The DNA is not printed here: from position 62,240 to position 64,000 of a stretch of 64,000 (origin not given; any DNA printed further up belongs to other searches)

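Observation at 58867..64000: XylR/DmpR-family activator plus dmpKLMN(O) phenol hydroxylase operon with a perfect 24-bp palindromic UAS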

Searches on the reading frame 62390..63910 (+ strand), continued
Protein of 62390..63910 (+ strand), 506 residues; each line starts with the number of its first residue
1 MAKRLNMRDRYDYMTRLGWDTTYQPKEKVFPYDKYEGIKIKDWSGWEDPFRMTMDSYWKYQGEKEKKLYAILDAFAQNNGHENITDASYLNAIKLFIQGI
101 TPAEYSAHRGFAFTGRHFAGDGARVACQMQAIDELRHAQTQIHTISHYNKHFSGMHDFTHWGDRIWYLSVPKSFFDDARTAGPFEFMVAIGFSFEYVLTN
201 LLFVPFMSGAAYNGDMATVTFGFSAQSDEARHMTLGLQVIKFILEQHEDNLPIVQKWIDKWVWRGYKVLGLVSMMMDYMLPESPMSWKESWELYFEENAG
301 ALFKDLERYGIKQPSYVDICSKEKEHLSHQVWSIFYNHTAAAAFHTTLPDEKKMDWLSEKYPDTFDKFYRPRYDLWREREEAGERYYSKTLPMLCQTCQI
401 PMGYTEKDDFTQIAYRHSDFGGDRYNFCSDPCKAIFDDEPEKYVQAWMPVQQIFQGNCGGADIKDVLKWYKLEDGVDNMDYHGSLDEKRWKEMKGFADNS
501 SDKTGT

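Call 42: get_annotated_region(hit=H2, flank=9000)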
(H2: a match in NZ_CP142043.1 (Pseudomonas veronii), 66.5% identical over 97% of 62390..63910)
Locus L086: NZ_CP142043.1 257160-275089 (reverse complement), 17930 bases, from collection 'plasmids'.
description: Pseudomonas veronii strain T1 plasmid unnamed2, complete sequence
organism: Pseudomonas veronii (NCBI taxid 76761)
taxonomy: Bacteria; Pseudomonadota; Gammaproteobacteria; Pseudomonadales; Pseudomonadaceae; Pseudomonas; Pseudomonas veronii
host: -; source: cell culture,ground water from aniline contaminated site in Jilin, China; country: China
typing (MOB-suite, as given by PLSDB): conjugative; replicon IncP; relaxase MOBH; mating-pair formation MPF_F
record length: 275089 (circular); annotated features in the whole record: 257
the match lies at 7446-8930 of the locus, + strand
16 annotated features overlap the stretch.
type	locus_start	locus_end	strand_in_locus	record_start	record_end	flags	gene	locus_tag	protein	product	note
CDS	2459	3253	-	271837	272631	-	-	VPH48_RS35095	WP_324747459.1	YCF48-related protein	-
CDS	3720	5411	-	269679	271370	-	-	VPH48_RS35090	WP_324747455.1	sigma-54-dependent Fis family transcriptional regulator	-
CDS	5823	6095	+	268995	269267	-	-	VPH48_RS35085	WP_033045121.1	phenol 2-monooxygenase auxiliary component DmpK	-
CDS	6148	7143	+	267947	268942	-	-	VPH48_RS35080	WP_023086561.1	phenol 2-monooxygenase oxygenase component DmpL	-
CDS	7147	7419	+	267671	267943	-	-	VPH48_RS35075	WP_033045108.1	phenol 2-monooxygenase stimulatory component DmpM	-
CDS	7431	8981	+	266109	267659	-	-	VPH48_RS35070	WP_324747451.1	phenol 2-monooxygenase oxygenase component DmpN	-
CDS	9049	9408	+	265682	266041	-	-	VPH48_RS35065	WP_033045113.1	phenol 2-monooxygenase oxygenase component DmpO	-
CDS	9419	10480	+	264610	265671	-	-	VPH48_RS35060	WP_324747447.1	phenol 2-monooxygenase reductase component DmpP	-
CDS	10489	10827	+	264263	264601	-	-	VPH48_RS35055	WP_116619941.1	2Fe-2S iron-sulfur cluster binding domain-containing protein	-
CDS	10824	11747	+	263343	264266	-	-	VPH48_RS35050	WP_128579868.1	catechol 2,3-dioxygenase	GO:0009712 - catechol-containing compound metabolic process [Evidence IEA]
CDS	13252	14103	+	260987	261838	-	-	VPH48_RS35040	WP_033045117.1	alpha/beta hydrolase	-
CDS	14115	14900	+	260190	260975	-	dmpE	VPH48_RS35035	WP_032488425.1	2-oxopent-4-enoate hydratase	-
CDS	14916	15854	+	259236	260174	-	-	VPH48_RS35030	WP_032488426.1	acetaldehyde dehydrogenase (acetylating)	-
CDS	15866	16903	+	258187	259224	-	dmpG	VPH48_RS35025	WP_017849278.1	4-hydroxy-2-oxovalerate aldolase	-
CDS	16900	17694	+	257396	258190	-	dmpH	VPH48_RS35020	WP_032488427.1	2-oxo-3-hexenedioate decarboxylase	-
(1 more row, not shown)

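Call 48: find_related_loci(query=window:62390-63910:+, collection=metagenome_contigs, flank=10000)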
Query window:62390-63910:+ (506 aa) in metagenome_contigs; peptide patterns used: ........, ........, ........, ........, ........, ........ (x = any residue, [..] = any of these).
148 stretches matched a pattern; 114 encode a relative of the query (tblastn E <= 1e-3); the best 80 are kept; 80 distinct loci.
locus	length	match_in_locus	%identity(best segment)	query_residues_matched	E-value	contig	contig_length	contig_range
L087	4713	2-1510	82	4-506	0e+0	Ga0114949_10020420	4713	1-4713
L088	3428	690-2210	78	1-506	0e+0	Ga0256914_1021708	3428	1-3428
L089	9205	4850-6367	77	1-506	0e+0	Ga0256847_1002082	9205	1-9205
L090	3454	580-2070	78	1-498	0e+0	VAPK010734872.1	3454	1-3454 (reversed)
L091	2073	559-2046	75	1-496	0e+0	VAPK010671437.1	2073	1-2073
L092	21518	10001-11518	75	3-505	0e+0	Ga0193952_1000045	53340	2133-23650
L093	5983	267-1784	75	3-505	0e+0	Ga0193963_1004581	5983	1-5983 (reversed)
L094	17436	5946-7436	75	3-497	0e+0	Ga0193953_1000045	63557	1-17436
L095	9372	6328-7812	75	3-495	0e+0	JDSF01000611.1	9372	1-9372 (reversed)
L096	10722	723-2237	74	3-504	0e+0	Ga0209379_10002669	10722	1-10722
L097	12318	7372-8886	74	3-504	0e+0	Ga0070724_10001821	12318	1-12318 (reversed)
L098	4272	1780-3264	75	3-495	0e+0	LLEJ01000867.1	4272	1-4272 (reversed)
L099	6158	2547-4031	75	3-495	0e+0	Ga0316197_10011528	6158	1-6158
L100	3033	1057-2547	74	3-497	0e+0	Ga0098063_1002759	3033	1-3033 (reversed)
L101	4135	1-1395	77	40-504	0e+0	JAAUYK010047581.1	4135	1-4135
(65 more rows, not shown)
